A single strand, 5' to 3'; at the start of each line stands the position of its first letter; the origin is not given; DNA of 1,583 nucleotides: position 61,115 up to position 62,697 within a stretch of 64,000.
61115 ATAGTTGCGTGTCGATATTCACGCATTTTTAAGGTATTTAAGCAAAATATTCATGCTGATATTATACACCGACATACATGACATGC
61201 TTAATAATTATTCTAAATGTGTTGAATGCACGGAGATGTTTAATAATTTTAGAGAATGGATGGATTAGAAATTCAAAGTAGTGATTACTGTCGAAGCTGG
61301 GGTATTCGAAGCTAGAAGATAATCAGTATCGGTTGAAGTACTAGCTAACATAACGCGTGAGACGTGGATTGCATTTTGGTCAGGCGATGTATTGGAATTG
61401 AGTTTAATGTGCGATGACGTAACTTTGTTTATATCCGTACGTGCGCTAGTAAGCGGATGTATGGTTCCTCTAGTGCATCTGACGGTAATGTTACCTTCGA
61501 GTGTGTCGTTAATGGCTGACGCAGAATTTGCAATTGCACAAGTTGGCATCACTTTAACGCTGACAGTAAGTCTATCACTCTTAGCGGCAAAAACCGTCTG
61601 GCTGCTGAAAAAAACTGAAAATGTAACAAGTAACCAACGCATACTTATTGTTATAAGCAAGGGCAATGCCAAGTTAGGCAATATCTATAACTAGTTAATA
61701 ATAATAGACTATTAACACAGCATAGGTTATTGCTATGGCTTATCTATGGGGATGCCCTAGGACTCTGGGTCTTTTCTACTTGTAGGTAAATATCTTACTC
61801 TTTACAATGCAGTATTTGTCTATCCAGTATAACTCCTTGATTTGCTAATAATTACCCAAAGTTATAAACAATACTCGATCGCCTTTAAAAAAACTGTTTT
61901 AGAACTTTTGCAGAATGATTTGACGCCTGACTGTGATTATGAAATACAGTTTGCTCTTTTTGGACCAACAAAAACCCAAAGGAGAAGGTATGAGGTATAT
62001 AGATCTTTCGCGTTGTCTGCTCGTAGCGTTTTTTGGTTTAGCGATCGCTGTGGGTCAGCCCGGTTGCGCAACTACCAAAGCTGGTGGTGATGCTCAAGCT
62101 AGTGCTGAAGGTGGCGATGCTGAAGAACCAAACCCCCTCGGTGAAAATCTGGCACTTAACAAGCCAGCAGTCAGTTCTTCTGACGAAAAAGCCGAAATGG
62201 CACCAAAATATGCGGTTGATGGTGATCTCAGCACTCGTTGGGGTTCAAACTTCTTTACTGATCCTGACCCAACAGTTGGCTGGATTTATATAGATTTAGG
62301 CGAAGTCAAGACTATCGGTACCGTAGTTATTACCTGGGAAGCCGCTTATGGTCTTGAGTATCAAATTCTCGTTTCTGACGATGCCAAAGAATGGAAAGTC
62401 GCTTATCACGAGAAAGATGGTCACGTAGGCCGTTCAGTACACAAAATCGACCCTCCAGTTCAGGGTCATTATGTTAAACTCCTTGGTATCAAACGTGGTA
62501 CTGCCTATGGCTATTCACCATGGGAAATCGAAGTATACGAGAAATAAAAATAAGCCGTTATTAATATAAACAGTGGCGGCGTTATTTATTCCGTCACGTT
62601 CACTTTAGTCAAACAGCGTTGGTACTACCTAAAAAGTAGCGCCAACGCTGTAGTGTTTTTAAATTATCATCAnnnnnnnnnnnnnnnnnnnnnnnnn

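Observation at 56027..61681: Archaic (Csu/sigma-type) chaperone-usher pilus cluster built entirely from SCPU-domain subunits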

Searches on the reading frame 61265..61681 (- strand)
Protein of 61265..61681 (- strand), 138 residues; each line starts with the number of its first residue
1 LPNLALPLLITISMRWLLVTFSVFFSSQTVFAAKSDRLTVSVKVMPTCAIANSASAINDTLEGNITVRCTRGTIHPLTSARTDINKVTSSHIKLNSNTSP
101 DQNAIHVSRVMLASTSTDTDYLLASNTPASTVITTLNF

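Call 3: search_protein_families(library=pfam, proteins=[window:61265-61681:-], max_evalue=0.1)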
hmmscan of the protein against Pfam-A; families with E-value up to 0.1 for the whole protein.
window:61265-61681:- (138 aa): 0 families

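Call 4: search_protein_families(library=ncbifam, proteins=[window:61265-61681:-], max_evalue=0.1)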
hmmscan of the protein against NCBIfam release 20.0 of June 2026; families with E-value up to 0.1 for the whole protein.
window:61265-61681:- (138 aa): 0 families

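Call 11: find_homologous_proteins(query=window:61265-61681:-, max_evalue=0.01)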
Query window:61265-61681:- (138 aa): 1 proteins with E <= 0.01 among 5 candidates.
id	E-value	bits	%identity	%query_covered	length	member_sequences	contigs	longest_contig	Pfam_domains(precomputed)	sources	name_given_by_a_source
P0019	6.9e-71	254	100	91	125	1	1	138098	-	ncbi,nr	ncbi:MAG: hypothetical protein JW841_01620 [Deltaproteobacteria bacterium]|nr:hypothetical protein [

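Call 18: search_protein_representatives(protein=window:61268-61642:-)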
Query: 125 residues. Proteins with E-value up to 0.001 (for the whole library): 3; up to 1e-10: 1; up to 1e-30: 1. The best 3 are listed.
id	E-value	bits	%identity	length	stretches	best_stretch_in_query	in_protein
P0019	1.0e-71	253.9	100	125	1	1-125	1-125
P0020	3.7e-08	49.6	36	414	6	9-50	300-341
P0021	5.2e-05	39.5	37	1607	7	11-64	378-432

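Call 28: find_homologous_proteins(query=A1, max_evalue=0.01)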
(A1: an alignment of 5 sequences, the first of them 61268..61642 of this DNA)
Query A1 (5 sequences) (125 aa, profile of the alignment): 20 proteins with E <= 0.01 among 8000 candidates.
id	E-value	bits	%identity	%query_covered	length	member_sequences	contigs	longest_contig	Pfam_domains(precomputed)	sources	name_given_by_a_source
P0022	5.3e-59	217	23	91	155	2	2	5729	PF05229.22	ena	-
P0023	4.8e-58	214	-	-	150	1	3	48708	-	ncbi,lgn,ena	-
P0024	1.9e-53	199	-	-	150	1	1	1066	-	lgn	-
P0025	3.7e-49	185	-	-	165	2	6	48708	-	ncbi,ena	-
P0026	2.3e-47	179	28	40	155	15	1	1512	-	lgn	-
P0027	5.4e-46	174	25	40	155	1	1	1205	-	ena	-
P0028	1.2e-42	164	-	-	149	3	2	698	-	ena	-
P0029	4.6e-42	162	33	65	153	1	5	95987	-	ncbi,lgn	-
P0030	5.1e-41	158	-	-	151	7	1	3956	PF05229.22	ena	-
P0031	1.4e-39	154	58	10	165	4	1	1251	PF05229.22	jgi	-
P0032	1.0e-35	141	-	-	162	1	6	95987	PF05229.22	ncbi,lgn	-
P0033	4.9e-35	139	44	14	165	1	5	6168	PF05229.22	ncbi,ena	-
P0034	8.7e-33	132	-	-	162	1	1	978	PF05229.22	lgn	-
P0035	6.1e-32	129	26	46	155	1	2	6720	PF05229.22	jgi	jgi:spore coat protein U-like protein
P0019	7.9e-31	125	100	100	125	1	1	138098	-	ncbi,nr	ncbi:MAG: hypothetical protein JW841_01620 [Deltaproteobacteria bacterium]|nr:hypothetical protein [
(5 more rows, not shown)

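Call 64: search_protein_families(library=pfam, proteins=[window:61268-61642:-], max_evalue=10)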
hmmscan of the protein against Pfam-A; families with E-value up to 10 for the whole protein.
window:61268-61642:- (125 aa): 0 families

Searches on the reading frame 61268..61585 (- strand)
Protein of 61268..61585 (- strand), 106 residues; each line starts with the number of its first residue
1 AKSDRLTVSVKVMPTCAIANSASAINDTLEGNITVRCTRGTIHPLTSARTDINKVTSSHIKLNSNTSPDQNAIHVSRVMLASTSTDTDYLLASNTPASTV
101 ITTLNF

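Call 35: predict_structure(protein=window:61268-61585:-)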
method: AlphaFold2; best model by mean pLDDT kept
length: 106 residues; sequences in the alignment: 1
mean_pLDDT: 35.3   pTM: 0.23
mean pLDDT of the five models: 35.3, 31.0, 30.5, 30.2, 28.8
residues with pLDDT >= 90: 0; 70-90: 0; 50-70: 0; < 50: 106
segments of 3 or more residues with pLDDT < 50: 1-106
pLDDT, mean of each block of 10 residues (from residue 1): 35 38 43 40 37 40 34 30 30 31 27
secondary structure, 60 per line:
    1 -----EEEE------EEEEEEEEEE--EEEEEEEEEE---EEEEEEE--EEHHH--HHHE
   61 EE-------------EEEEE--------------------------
elements in order: E6-9 E16-25 E28-37 E41-47 E60-62 E76-80

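Call 63: predict_structure(alignment_id=A4)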
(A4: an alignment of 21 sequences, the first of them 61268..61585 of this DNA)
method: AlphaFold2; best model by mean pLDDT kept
length: 106 residues; sequences in the alignment: 21
mean_pLDDT: 44.1   pTM: 0.34
mean pLDDT of the five models: 44.1, 43.6, 40.3, 39.8, 39.2
residues with pLDDT >= 90: 0; 70-90: 2; 50-70: 29; < 50: 75
segments of 3 or more residues with pLDDT < 50: 23-29, 41-106
pLDDT, mean of each block of 10 residues (from residue 1): 55 65 47 60 33 35 34 36 36 41 44
secondary structure, 60 per line:
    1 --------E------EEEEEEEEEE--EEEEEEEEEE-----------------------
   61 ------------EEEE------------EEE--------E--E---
elements in order: E16-25 E28-37 E73-76 E89-91

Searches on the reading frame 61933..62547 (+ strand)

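Call 3: search_protein_families(library=pfam, proteins=[window:61933-62547:+], max_evalue=0.1)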
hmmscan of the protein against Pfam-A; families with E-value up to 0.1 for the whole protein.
window:61933-62547:+ (204 aa): 2 families
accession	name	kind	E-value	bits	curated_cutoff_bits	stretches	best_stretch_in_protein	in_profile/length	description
PF00754.31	F5_F8_type_C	-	9.7e-20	71.4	28.2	1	81-195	4-122/127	F5/8 type C domain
PF22633.2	F5_F8_type_C_2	-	4.1e-17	63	27.8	1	93-183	1-91/91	NedA-like, galactose-binding domain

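Call 4: search_protein_families(library=ncbifam, proteins=[window:61933-62547:+], max_evalue=0.1)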
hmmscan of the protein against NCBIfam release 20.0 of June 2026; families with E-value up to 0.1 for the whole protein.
window:61933-62547:+ (204 aa): 0 families
